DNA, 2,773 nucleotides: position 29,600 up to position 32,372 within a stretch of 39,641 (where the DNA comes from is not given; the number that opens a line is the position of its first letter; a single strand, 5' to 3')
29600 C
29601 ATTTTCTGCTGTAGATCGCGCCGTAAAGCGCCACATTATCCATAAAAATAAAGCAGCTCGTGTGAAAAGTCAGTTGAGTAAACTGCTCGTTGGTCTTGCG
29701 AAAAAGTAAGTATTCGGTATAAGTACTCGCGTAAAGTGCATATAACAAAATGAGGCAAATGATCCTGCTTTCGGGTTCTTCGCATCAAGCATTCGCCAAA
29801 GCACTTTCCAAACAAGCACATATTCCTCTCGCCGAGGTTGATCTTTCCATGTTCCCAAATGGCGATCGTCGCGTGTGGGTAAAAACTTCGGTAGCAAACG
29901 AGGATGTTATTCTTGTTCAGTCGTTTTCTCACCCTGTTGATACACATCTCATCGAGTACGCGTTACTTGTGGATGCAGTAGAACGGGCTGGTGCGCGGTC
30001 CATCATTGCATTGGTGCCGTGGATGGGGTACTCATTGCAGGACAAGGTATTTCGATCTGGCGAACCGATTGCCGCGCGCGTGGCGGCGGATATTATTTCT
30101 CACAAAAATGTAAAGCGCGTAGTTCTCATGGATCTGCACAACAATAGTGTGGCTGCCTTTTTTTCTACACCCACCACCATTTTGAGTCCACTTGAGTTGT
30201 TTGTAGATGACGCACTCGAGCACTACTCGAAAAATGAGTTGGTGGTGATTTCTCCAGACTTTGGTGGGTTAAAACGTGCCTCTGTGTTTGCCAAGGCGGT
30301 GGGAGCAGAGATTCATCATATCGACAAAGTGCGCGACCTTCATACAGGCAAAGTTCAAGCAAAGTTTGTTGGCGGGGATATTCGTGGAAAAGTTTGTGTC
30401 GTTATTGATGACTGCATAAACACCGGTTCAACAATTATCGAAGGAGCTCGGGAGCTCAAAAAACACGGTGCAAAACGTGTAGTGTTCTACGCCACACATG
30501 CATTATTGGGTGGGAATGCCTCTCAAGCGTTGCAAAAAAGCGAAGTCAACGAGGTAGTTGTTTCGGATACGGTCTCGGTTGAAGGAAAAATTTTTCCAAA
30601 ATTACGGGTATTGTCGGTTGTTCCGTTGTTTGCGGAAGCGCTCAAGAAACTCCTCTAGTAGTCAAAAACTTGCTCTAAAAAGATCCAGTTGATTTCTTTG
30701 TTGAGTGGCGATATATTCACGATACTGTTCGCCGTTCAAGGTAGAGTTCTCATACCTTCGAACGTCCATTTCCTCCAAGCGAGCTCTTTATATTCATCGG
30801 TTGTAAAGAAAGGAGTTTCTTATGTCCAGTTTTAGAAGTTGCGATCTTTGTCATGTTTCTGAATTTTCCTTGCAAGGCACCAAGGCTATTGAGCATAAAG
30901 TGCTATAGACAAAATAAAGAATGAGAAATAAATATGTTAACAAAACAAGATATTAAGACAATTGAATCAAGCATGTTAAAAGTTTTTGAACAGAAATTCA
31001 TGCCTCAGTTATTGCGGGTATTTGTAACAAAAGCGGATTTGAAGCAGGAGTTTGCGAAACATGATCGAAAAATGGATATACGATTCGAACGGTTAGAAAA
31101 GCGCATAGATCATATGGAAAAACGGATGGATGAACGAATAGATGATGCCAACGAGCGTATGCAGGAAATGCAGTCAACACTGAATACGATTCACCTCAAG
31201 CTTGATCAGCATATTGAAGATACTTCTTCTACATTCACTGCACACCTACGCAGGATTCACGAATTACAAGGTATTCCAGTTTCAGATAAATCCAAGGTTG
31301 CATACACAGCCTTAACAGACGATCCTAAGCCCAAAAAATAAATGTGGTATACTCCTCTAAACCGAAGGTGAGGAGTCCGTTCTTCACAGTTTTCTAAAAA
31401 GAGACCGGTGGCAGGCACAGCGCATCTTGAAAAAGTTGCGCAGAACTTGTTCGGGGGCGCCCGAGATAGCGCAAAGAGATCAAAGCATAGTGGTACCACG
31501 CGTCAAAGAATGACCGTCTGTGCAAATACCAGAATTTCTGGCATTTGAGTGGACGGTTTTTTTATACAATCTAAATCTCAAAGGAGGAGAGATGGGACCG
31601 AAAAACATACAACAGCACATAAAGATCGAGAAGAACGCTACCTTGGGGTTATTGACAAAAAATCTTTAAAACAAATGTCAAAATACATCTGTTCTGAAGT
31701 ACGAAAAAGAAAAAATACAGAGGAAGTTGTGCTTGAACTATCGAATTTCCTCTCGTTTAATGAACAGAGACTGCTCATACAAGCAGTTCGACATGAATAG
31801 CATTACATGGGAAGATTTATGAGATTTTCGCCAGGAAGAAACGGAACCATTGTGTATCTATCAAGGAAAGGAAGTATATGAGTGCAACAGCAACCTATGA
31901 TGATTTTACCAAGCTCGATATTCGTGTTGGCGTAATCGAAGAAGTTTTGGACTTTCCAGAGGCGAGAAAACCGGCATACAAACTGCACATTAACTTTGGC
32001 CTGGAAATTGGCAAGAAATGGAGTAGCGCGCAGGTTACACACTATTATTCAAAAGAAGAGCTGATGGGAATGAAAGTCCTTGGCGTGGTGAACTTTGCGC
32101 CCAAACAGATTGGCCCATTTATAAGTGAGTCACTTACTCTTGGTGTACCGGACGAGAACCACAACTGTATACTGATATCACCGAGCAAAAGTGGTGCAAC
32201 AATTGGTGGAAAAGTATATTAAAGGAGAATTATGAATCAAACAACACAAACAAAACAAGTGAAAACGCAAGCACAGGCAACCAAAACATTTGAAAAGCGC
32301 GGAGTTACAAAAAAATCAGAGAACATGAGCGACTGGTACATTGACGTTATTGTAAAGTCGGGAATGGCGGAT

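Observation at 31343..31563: Canonical-looking T-box antiterminator/terminator switch upstream of csaA-like + proS; specifier unresolved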

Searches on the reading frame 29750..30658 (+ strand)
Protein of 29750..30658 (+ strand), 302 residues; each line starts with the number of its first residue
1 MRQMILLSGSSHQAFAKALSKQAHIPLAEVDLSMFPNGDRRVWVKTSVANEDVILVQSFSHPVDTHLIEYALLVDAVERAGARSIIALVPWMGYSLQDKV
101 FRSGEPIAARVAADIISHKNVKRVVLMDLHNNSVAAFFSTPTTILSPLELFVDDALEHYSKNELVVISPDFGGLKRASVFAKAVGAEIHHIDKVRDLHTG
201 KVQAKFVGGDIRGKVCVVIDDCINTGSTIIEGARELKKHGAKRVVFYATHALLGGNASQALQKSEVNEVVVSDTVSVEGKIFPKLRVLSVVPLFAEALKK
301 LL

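Call 10: search_protein_families(library=pfam, proteins=[window:29750-30658:+], max_evalue=0.01)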
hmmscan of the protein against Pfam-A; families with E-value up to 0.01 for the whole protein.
window:29750-30658:+ (302 aa): 4 families
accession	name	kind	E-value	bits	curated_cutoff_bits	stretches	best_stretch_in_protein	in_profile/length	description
PF13793.12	Pribosyltran_N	-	7e-29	100.5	25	1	4-117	1-114/117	N-terminal domain of ribose phosphate pyrophosphokinase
PF14572.12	Pribosyl_synth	-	7.8e-16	59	27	1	207-300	77-172/184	Phosphoribosyl synthetase-associated domain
PF00156.33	Pribosyltran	-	2.1e-13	50.3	26.3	1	156-254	23-125/158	Phosphoribosyl transferase domain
PF14681.12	UPRTase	-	0.00079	19.4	27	1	185-249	90-158/206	Uracil phosphoribosyltransferase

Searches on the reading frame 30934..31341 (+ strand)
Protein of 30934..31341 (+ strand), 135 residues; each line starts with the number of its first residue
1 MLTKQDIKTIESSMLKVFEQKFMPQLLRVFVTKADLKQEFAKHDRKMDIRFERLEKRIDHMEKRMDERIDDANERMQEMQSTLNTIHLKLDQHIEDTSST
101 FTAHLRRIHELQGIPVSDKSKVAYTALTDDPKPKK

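Call 10: search_protein_families(library=pfam, proteins=[window:30934-31341:+], max_evalue=0.01)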
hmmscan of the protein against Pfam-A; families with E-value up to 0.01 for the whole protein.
window:30934-31341:+ (135 aa): 5 families
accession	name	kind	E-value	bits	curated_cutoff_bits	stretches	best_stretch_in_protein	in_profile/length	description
PF01442.23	Apolipoprotein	-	0.0011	19.1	90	1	52-110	29-84/190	Apolipoprotein A1/A4/E domain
PF03194.20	LUC7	-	0.0026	18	33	1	34-111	63-142/246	LUC7 N_terminus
PF24487.1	NDC80_loop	-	0.0049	17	27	1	37-108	142-209/233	Kinetochore protein NDC80 loop region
PF12072.13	RNase_Y_N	-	0.0084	16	32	0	35-103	64-131/201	RNase Y N-terminal region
PF08663.15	HalX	-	0.0085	16.9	23.2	0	32-74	18-60/68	HalX domain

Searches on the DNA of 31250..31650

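Call 4: search_rna_families(source=window, start=31250, end=31650, threshold=evalue, max_evalue=10, show_alignments=5)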
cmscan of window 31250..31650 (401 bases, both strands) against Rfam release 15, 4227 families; matches with E-value up to 10: 1.
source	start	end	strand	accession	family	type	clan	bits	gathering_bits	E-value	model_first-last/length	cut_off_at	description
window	31526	31561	-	RF02359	MS2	Cis-reg;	-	11.7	40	3.8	1-36/36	no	Bacteriophage MS2 operator hairpin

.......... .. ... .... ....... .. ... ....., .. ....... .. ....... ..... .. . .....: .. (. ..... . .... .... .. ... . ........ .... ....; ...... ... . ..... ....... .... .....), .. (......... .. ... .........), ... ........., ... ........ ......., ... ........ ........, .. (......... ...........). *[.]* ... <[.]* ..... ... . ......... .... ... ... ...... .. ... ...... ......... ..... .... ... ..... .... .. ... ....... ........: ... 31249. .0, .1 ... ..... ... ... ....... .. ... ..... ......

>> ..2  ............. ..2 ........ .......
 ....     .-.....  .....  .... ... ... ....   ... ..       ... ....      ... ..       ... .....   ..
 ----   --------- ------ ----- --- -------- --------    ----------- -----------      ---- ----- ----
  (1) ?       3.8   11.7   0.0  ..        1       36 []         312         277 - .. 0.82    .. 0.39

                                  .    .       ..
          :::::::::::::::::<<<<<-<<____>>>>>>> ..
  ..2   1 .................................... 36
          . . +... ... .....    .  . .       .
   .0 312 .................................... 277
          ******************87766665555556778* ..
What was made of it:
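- RF00230, which models exactly this architecture, finds nothing (call 4).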

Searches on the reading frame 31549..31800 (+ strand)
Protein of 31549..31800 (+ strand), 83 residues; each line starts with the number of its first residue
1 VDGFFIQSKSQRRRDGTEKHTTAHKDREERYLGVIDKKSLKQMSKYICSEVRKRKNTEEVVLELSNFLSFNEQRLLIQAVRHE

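Call 10: search_protein_families(library=pfam, proteins=[window:31549-31800:+], max_evalue=0.01)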
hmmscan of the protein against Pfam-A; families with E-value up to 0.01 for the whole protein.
window:31549-31800:+ (83 aa): 0 families

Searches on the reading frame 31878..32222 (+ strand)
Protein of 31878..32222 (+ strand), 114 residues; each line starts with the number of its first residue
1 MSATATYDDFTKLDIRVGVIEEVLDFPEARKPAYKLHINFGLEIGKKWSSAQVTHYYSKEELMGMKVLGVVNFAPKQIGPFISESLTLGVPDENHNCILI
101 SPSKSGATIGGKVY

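Call 10: search_protein_families(library=pfam, proteins=[window:31878-32222:+], max_evalue=0.01)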
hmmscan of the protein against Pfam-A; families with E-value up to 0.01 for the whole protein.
window:31878-32222:+ (114 aa): 1 family
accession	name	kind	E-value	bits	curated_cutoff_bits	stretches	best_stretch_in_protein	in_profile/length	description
PF01588.26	tRNA_bind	-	2.5e-09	37.5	27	1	15-104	1-89/96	Putative tRNA binding domain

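Call 21: find_related_loci(query=window:31878-32222:+, collection=metagenome_contigs, flank=1500)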
Query window:31878-32222:+ (114 aa) in metagenome_contigs; peptide patterns used: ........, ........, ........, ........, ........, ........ (x = any residue, [..] = any of these).
451 stretches matched a pattern; 180 encode a relative of the query (tblastn E <= 1e-3); the best 80 are kept; 80 distinct loci.
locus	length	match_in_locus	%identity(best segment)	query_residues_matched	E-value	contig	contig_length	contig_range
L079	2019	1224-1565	100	1-114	2e-78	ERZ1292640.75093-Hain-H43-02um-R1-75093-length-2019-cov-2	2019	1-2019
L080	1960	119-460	88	1-114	4e-67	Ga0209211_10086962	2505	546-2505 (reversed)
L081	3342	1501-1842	85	1-114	2e-66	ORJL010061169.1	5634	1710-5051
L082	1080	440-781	80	1-114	2e-65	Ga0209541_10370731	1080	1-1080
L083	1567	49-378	76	5-114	8e-55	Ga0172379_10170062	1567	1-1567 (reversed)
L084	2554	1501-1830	75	5-114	7e-53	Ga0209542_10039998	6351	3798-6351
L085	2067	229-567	73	2-114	2e-52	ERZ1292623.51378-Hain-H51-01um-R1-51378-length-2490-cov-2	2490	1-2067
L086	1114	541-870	71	5-114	2e-53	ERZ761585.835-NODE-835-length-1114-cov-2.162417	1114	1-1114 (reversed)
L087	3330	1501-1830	71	5-114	7e-51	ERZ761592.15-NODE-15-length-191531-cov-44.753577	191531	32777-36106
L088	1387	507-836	71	5-114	7e-53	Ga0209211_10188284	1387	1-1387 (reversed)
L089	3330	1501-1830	71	5-114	7e-51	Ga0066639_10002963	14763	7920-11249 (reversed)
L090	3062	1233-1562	72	5-114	7e-51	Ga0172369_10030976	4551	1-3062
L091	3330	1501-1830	73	5-114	3e-50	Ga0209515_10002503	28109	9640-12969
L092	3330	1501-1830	72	5-114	3e-50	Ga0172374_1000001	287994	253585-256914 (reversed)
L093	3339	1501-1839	70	2-114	2e-50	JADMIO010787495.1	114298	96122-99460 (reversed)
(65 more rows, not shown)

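Call 26: find_homologous_proteins(query=window:31878-32222:+, max_evalue=1e-30)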
Query window:31878-32222:+ (114 aa): 3168 proteins with E <= 1e-30 among 8000 candidates; the best 120 are listed.
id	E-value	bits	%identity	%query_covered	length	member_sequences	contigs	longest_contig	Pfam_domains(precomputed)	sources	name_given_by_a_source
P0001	1.1e-69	249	100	100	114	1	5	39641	PF01588.27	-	-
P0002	3.4e-61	222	87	100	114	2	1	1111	PF01588.27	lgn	-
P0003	1.7e-60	220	88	100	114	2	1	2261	PF01588.27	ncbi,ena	-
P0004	2.3e-59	216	87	100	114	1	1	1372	PF01588.27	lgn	-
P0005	4.6e-59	215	85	100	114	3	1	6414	PF01588.27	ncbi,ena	-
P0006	7.2e-55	202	83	96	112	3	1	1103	PF01588.27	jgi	jgi:tRNA-binding protein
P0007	3.8e-53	196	79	100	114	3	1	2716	PF01588.27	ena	-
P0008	6.1e-53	195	81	96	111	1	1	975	PF01588.27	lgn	-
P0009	3.1e-51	190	76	96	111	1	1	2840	PF01588.27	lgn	-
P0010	4.3e-50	186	79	96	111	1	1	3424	PF01588.27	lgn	-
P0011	3.1e-47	177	78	95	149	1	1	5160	PF01588.27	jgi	jgi:tRNA-binding protein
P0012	6.0e-47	176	77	96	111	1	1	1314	PF01588.27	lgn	-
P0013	6.0e-47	176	77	96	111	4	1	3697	PF01588.27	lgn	-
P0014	1.7e-46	175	76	96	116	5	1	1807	PF01588.27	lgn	-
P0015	2.9e-46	174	72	96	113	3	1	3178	PF01588.27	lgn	-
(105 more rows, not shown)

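Call 27: find_encoding_contigs(protein=P0002, flank=1500, max_places=3)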
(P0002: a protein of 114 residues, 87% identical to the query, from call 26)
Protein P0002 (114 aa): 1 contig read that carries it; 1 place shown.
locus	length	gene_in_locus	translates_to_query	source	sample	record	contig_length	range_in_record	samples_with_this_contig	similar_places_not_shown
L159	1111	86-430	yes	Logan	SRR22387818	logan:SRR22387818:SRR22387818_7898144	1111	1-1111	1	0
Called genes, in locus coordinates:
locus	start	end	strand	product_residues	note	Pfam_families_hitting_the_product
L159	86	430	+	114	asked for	PF01588:tRNA_bind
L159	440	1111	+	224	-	?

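Call 28: find_encoding_contigs(protein=P0004, flank=1500, max_places=3)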
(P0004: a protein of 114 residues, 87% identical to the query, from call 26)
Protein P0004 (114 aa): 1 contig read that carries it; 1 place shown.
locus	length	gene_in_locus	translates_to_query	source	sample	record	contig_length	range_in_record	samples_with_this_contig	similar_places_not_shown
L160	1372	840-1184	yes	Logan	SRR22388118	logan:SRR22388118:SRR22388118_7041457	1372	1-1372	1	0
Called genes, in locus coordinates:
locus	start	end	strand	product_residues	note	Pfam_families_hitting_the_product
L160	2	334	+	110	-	?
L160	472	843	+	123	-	-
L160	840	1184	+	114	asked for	PF01588:tRNA_bind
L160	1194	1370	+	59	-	?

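Call 29: find_encoding_contigs(protein=P0006, flank=1500, max_places=3)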
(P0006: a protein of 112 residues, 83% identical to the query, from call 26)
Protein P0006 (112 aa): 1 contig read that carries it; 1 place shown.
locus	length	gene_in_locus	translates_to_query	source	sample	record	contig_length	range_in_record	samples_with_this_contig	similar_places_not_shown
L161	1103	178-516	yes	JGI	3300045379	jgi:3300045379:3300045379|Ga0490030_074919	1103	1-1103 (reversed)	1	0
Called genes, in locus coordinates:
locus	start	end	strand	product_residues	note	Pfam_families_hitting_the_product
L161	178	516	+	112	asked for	PF01588:tRNA_bind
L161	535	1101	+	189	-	?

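Call 30: find_encoding_contigs(protein=P0007, flank=1500, max_places=3)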
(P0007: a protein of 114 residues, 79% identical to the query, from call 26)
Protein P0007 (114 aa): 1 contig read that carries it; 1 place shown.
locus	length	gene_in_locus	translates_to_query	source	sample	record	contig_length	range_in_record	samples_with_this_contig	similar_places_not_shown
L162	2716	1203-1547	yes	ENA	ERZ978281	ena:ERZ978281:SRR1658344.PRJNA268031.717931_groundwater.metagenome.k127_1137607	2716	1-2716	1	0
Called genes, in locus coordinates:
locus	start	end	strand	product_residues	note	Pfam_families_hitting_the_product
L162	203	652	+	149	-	-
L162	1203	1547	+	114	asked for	PF01588:tRNA_bind (weak)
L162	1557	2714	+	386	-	?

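Call 32: find_encoding_contigs(protein=P0008, flank=1200, max_places=2)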
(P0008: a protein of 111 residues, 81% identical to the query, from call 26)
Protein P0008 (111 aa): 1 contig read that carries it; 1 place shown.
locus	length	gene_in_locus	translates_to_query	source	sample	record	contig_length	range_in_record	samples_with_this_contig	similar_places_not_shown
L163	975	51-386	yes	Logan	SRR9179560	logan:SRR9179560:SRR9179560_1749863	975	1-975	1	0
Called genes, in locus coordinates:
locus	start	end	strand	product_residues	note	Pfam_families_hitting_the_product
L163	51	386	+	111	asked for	PF01588:tRNA_bind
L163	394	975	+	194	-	?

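Call 33: find_encoding_contigs(protein=P0009, flank=1200, max_places=2)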
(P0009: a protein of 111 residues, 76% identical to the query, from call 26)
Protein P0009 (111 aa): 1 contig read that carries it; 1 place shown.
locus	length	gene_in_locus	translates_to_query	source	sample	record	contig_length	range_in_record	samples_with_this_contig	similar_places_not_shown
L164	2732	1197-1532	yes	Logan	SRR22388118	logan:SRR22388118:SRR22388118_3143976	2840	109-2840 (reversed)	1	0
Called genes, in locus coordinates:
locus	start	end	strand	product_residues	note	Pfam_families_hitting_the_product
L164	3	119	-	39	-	?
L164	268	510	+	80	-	-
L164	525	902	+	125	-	-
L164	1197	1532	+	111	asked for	PF01588:tRNA_bind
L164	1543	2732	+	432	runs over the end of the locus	?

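Call 34: find_encoding_contigs(protein=P0010, flank=1200, max_places=2)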
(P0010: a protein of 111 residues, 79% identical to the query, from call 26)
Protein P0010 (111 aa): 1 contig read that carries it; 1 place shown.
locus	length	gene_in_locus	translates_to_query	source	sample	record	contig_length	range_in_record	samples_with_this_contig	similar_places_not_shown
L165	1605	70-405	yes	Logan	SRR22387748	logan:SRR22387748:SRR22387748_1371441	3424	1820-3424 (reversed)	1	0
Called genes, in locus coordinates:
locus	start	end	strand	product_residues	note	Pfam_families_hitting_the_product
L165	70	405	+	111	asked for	PF01588:tRNA_bind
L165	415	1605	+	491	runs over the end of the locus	PF00587:tRNA-synt_2b, PF03129:HGTP_anticodon, PF09180:ProRS-C_1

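Call 35: find_encoding_contigs(protein=P0011, flank=1200, max_places=2)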
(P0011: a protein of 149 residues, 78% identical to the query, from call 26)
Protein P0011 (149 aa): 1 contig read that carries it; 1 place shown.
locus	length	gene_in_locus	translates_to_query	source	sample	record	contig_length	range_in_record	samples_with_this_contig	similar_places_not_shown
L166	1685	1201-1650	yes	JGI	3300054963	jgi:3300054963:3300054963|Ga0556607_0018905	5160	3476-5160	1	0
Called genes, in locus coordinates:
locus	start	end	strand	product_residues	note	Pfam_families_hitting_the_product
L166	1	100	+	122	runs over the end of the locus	PF01649:Ribosomal_S20p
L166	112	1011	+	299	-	PF13793:Pribosyltran_N, PF00156:Pribosyltran, PF14572:Pribosyl_synth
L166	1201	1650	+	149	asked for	PF01588:tRNA_bind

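Call 36: find_encoding_contigs(protein=P0013, flank=1200, max_places=2)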
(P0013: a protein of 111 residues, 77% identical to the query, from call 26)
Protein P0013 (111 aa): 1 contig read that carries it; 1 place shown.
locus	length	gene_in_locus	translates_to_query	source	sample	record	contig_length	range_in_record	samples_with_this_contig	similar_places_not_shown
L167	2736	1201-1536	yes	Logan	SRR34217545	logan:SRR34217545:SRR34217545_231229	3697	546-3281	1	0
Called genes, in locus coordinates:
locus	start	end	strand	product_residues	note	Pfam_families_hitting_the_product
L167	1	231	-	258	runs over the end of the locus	?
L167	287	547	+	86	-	-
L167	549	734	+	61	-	-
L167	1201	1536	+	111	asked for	PF01588:tRNA_bind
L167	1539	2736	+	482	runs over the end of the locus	PF00587:tRNA-synt_2b, PF03129:HGTP_anticodon, PF09180:ProRS-C_1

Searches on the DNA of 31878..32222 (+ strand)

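Call 63: search_rna_families(sources=[L166, L164, L162, L160, L081, L161, L167], threshold=evalue, max_evalue=10, show_alignments=3)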
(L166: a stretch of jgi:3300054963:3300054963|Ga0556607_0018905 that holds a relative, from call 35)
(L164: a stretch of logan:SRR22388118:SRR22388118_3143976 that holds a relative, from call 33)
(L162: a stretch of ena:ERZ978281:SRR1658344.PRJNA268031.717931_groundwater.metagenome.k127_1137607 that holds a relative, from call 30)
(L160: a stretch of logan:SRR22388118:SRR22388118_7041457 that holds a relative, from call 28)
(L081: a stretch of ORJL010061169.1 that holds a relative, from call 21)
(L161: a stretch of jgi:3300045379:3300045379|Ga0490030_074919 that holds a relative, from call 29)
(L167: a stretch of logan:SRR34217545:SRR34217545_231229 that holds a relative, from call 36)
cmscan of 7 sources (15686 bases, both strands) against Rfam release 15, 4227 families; matches with E-value up to 10: 5.
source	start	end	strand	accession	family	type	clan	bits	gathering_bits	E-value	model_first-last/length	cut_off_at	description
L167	959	1139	+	RF00230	T-box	Cis-reg; leader;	-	38.2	93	1.5e-05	1-219/219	no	T-box leader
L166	579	660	+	RF02917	Burkholderiales-2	Cis-reg;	-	26.5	67.9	0.86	1-74/74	no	Burkholderiales-2 RNA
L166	584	684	+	RF02820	V_AS9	Gene; antisense;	-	22.2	50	4.2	1-104/104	no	Vibrio RNA AS9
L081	2065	2166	+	RF00636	NRON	Gene;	-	14.7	50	1.9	1-370/370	no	ncRNA Repressor of NFAT (nuclear factor of activated T cells)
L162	847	969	-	RF02041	HOTTIP_2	Gene; lncRNA;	-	10.4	80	5.9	1-374/374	no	HOXA transcript at the distal tip, conserved region 2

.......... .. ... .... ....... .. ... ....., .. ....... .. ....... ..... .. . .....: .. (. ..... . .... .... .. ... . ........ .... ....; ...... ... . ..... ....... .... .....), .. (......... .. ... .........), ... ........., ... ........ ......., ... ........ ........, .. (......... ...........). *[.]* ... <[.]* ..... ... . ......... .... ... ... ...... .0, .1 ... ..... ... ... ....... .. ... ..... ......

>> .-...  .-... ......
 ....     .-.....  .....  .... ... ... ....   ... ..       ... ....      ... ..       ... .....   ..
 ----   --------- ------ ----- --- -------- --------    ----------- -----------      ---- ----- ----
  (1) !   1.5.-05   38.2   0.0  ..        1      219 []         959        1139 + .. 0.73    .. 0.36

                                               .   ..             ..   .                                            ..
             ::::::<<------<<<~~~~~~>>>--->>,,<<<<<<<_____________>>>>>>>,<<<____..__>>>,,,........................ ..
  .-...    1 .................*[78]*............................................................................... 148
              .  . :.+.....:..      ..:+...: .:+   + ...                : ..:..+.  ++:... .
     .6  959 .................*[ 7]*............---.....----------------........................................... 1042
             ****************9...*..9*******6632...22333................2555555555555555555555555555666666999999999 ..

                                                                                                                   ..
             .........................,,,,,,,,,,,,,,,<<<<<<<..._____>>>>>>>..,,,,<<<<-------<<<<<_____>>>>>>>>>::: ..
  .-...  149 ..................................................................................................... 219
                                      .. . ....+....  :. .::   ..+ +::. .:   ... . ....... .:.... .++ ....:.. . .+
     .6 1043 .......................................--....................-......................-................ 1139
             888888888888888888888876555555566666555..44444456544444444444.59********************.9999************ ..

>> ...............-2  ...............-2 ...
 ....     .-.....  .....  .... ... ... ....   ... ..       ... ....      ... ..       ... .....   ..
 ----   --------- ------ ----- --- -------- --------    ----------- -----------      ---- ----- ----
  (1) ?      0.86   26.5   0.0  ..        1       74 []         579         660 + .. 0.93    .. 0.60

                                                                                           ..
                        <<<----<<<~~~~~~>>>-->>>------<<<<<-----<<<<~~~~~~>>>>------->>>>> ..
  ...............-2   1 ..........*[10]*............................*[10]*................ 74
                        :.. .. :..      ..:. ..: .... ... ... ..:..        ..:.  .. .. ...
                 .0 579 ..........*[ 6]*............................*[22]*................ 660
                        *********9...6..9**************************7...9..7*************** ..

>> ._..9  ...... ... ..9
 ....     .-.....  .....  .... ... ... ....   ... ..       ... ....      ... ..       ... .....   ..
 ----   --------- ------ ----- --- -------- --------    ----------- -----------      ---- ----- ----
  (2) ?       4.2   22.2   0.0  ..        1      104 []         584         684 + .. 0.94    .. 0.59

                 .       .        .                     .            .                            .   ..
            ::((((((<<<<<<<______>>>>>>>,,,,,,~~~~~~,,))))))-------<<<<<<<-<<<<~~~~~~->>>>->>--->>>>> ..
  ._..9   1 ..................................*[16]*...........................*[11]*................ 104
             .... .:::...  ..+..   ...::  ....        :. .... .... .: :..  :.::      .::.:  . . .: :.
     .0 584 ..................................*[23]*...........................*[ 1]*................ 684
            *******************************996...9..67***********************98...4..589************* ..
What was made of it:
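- Closest known: Class I transcriptional T-box leaders. Different: RF00230 gives no score (calls 4, 63).
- Rfam RF00230 gives no hit at E<=10 on the window or on any of six leaders of this type (calls 4, 63). Rfam is negative (calls 4, 63).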
